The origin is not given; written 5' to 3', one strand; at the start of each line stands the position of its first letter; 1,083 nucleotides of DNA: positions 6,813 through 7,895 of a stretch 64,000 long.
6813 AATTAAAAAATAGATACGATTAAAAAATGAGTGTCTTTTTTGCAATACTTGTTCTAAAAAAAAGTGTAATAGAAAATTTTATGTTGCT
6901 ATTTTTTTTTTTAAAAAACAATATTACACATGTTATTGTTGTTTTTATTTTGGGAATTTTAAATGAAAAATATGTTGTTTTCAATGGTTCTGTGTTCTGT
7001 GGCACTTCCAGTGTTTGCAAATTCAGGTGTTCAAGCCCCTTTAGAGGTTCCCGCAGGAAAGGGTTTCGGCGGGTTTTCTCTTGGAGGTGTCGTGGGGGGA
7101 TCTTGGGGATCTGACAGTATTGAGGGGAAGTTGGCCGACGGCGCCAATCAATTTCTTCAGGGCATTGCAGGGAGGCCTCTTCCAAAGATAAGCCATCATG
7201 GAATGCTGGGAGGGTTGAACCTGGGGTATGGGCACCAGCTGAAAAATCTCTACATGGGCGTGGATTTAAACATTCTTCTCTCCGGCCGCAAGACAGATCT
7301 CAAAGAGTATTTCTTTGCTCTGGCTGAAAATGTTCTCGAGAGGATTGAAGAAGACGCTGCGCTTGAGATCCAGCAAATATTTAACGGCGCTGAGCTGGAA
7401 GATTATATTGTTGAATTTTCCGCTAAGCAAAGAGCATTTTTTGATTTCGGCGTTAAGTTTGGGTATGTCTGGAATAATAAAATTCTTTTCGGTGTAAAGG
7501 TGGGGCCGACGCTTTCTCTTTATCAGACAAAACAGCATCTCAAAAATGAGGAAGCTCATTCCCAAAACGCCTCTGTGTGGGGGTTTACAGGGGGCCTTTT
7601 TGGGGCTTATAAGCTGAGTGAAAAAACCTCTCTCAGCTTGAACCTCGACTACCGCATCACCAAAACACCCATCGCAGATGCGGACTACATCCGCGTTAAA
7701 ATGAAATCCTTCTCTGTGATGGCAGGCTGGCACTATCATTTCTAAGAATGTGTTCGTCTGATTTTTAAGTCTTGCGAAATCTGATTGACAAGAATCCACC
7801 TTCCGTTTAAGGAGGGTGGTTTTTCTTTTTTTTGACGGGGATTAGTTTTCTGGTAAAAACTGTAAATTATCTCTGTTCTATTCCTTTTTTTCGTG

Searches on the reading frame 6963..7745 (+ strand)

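Call 60: search_protein_families(library=pfam, proteins=[window:6963-7745:+], max_evalue=0.01)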
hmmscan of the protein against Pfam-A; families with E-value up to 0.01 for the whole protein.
window:6963-7745:+ (260 aa): 2 families
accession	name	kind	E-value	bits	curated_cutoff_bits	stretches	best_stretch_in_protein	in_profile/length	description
PF13505.12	OMP_b-brl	-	1.6e-07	32.1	28.7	1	31-257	15-174/175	Outer membrane protein beta-barrel domain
PF13568.12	OMP_b-brl_2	-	0.0023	18.5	27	0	173-260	8-99/175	Outer membrane protein beta-barrel domain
